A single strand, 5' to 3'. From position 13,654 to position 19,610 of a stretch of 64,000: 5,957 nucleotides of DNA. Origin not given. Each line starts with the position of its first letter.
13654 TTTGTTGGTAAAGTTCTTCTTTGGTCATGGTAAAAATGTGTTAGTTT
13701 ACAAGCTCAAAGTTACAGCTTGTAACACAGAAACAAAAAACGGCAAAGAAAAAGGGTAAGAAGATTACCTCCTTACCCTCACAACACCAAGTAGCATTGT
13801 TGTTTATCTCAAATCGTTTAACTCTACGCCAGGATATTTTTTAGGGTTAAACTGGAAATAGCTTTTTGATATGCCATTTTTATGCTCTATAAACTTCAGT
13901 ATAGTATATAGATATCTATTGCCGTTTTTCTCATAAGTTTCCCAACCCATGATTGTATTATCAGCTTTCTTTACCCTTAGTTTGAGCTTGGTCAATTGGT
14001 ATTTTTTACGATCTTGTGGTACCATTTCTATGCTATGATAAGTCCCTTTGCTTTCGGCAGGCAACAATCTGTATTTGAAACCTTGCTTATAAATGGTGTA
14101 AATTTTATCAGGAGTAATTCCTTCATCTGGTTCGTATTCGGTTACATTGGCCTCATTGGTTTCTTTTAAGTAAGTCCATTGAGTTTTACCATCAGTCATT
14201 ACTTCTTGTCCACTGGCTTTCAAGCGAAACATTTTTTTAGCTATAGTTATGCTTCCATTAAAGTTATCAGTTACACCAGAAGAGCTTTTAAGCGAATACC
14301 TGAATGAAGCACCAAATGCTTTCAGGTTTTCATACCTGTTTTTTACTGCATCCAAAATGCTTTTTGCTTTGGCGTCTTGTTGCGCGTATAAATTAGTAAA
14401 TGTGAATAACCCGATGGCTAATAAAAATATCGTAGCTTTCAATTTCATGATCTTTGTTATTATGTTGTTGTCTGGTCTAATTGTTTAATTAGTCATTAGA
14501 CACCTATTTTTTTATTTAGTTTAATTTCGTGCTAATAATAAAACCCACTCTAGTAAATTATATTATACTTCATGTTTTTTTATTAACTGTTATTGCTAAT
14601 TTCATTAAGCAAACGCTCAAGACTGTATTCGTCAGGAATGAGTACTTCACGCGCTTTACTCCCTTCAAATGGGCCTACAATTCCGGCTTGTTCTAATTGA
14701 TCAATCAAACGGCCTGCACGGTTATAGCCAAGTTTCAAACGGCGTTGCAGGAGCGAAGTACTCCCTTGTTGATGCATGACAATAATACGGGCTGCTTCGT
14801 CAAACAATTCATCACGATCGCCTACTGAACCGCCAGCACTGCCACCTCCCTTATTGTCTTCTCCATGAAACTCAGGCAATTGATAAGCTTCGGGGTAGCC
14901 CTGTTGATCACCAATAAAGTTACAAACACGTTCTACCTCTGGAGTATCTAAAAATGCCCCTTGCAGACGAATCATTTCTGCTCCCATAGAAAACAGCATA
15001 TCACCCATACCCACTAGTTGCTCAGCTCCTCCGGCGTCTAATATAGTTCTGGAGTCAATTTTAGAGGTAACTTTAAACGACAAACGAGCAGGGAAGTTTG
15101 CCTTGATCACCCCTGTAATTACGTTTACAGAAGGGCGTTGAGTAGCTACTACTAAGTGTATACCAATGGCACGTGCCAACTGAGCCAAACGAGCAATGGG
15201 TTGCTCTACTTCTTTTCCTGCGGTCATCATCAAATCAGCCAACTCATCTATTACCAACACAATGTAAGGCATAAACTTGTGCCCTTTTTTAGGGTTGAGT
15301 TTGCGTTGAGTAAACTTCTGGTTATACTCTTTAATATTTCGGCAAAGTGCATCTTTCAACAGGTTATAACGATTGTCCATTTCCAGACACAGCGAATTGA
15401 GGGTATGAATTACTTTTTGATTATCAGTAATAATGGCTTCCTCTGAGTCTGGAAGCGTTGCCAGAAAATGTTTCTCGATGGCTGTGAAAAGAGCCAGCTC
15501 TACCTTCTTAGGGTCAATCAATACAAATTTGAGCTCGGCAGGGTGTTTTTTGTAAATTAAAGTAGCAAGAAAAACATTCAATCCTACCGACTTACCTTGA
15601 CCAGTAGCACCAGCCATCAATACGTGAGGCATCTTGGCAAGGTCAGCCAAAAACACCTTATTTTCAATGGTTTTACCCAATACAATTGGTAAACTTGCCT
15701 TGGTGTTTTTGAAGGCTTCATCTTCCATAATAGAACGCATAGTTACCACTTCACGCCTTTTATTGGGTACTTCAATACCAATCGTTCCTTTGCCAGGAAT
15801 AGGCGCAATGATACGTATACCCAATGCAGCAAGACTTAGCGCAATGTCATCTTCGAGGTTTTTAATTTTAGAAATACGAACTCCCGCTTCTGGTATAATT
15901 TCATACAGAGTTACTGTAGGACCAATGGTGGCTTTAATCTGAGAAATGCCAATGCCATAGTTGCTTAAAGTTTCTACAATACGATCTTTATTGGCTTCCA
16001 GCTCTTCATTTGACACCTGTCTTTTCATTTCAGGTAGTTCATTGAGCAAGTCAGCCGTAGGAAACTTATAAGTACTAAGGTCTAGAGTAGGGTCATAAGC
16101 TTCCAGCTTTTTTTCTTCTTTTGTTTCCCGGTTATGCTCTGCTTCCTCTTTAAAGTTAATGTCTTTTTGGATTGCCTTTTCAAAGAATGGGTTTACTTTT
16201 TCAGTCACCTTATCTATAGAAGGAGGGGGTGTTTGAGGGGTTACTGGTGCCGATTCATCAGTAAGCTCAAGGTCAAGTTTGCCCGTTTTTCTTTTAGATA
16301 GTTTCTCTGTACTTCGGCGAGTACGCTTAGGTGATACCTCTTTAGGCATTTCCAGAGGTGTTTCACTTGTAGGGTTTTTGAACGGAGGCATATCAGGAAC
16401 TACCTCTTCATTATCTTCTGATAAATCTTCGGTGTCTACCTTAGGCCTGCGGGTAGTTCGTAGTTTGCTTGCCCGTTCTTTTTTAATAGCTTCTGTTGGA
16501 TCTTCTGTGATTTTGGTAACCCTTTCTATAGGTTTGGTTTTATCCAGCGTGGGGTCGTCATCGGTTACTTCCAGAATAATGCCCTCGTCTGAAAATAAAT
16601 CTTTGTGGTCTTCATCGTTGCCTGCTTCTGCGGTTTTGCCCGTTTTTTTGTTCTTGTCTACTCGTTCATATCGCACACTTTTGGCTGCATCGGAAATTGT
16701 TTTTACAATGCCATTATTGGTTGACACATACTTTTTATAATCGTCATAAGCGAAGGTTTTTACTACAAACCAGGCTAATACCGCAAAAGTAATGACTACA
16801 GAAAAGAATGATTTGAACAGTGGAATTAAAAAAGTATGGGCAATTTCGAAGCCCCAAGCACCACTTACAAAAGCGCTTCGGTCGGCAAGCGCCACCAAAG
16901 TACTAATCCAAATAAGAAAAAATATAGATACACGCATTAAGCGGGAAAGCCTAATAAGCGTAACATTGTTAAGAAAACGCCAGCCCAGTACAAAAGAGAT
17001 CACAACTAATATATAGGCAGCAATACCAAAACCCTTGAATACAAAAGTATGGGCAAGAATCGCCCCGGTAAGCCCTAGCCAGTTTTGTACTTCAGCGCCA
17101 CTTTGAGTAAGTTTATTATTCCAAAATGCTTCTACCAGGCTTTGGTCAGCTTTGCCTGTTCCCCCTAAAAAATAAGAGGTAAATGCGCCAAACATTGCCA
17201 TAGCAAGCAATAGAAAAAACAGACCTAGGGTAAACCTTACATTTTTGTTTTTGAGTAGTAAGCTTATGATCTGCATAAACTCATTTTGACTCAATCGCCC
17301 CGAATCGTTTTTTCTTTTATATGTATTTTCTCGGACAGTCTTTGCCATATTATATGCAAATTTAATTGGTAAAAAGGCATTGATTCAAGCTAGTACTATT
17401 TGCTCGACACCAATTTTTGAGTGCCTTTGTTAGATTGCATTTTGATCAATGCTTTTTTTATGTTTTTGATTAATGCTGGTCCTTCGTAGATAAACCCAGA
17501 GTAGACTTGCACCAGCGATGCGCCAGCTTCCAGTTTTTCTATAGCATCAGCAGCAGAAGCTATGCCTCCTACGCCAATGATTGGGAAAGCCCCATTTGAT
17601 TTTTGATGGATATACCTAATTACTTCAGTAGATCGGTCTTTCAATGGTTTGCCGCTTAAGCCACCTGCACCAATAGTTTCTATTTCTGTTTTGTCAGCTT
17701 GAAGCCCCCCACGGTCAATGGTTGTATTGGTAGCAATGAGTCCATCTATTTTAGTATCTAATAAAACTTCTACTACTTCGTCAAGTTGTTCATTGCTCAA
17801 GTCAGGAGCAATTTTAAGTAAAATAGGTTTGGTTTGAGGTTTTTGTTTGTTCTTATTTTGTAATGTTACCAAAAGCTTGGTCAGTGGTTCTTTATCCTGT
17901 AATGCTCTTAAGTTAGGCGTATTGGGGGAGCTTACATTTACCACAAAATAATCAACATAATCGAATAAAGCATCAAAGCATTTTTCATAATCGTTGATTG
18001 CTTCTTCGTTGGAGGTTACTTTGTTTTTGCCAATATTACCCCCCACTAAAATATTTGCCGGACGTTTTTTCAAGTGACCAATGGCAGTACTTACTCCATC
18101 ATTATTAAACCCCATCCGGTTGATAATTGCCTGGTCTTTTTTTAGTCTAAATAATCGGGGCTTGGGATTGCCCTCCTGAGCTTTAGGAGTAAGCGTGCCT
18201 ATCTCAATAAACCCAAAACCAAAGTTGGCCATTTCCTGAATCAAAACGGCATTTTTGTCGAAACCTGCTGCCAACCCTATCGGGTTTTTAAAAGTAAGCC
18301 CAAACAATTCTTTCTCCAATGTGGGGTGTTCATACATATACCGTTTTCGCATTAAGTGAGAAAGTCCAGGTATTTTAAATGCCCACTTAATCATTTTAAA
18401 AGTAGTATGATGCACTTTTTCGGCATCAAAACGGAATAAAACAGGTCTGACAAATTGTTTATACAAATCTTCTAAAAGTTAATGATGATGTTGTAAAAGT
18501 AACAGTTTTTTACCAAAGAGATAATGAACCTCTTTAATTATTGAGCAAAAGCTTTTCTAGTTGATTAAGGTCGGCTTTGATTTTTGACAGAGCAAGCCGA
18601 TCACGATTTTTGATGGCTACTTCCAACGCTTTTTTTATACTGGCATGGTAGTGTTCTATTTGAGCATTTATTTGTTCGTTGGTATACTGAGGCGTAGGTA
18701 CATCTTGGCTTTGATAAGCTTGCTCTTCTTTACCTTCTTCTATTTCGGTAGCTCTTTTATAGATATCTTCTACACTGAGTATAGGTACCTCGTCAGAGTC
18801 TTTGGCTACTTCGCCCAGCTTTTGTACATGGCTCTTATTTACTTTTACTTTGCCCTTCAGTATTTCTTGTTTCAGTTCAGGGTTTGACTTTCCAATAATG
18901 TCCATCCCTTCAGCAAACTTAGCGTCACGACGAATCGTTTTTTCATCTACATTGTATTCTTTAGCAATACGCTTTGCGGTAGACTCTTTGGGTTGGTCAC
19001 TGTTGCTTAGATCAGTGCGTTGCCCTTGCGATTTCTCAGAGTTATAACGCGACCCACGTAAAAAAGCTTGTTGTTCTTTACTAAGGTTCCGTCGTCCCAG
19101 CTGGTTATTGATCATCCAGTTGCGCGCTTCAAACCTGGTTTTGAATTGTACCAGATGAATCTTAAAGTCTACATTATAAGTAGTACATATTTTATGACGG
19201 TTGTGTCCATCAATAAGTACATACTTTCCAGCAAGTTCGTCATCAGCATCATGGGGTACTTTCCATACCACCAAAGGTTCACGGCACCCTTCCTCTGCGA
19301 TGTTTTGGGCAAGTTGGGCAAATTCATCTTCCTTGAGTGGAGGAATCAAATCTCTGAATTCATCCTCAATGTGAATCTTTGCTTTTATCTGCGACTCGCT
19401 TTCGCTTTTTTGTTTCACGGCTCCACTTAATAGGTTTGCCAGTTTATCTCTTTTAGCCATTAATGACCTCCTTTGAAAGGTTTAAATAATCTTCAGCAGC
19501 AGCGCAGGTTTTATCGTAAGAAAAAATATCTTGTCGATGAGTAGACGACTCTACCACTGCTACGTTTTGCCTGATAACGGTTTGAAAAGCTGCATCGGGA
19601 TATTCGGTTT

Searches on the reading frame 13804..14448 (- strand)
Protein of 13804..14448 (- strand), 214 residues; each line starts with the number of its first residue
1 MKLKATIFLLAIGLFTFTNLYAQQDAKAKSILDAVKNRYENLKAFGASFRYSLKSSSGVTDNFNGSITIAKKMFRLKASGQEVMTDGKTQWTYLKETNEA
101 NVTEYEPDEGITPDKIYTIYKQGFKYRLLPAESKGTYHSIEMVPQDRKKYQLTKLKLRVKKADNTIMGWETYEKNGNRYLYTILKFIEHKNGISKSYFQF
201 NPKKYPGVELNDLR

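Call 68: search_protein_families(library=pfam, proteins=[window:13804-14448:-], max_evalue=0.01)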
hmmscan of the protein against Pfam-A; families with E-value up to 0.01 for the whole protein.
window:13804-14448:- (214 aa): 2 families
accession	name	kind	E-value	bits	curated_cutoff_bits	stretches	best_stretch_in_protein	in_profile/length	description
PF16584.11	LolA_2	-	8.5e-14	52.1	26.8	1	21-149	4-127/152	Outer membrane lipoprotein carrier protein LolA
PF03548.22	LolA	-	1e-07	32.3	23.6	1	41-200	2-164/165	Outer membrane lipoprotein carrier protein LolA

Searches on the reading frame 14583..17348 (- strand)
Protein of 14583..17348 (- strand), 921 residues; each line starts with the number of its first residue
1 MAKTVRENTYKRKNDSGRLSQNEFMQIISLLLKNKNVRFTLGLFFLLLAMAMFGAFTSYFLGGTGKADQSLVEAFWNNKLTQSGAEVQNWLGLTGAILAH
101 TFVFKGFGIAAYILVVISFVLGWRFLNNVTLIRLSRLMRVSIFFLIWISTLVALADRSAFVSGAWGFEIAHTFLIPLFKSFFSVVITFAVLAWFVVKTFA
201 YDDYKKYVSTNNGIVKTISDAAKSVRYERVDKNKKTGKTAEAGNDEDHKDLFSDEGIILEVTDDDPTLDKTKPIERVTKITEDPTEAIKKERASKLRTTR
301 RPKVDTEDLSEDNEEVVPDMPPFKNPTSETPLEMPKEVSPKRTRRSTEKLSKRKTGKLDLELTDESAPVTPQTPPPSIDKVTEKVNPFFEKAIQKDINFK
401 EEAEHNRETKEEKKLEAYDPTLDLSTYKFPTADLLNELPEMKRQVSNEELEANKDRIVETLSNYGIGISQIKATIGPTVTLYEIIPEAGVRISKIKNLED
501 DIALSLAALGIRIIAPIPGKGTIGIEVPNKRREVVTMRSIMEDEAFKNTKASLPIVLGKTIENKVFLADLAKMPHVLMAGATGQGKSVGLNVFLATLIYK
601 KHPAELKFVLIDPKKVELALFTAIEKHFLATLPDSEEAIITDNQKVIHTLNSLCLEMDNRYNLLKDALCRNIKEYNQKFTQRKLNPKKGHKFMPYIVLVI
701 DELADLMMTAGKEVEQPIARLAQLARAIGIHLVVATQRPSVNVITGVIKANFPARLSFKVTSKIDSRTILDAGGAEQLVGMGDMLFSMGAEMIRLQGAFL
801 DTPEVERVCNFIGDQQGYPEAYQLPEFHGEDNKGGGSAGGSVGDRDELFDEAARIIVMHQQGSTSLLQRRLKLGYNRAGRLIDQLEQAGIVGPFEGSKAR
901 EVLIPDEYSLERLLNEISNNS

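Call 68: search_protein_families(library=pfam, proteins=[window:14583-17348:-], max_evalue=0.01)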
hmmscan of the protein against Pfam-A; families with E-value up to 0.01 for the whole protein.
window:14583-17348:- (921 aa): 5 families
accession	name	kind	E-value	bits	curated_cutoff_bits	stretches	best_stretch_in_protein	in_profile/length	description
PF01580.24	FtsK_SpoIIIE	-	1.4e-53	182.1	24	1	538-741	3-221/221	FtsK/SpoIIIE family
PF17854.6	FtsK_alpha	-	1.3e-31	109.3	22.9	1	429-529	1-101/101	FtsK alpha domain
PF09397.16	FtsK_gamma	-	2.6e-29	101.2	30.6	1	844-904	2-62/63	Ftsk gamma domain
PF13491.11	FtsK_4TM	-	2.2e-10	40.9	23.1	1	40-189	7-149/171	4TM region of DNA translocase FtsK/SpoIIIE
PF12846.13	AAA_10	-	0.0019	17.7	27.5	1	573-629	21-65/362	AAA-like domain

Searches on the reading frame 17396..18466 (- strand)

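Call 68: search_protein_families(library=pfam, proteins=[window:17396-18466:-], max_evalue=0.01)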
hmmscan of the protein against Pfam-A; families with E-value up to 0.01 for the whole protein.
window:17396-18466:- (356 aa): 1 family
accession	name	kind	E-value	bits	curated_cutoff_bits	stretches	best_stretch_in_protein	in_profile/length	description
PF01180.27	DHO_dh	-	7e-88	295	27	1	50-342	2-289/291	Dihydroorotate dehydrogenase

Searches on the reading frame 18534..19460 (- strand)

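Call 68: search_protein_families(library=pfam, proteins=[window:18534-19460:-], max_evalue=0.01)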
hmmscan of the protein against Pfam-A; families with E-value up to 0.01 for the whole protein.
window:18534-19460:- (308 aa): 2 families
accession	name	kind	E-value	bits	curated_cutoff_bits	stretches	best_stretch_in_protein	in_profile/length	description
PF01479.30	S4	-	0.0089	16.2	22.8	0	191-225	14-48/48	S4 domain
PF08279.18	HTH_11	-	0.0092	16.3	25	0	160-182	16-38/55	HTH domain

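Call 69: search_protein_families(library=ncbifam, proteins=[window:18534-19460:-], max_evalue=0.01)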
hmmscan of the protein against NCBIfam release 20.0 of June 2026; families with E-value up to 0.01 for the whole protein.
window:18534-19460:- (308 aa): 2 families
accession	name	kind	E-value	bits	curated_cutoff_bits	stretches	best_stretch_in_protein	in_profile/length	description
TIGR00180.1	parB_part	domain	0.00054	19.8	58.45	1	42-133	24-110/186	ParB/RepB/Spo0J family partition protein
NF045932.1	MAG3090_fam_N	domain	0.0009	20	70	1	100-184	26-113/145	MAG3090 family protein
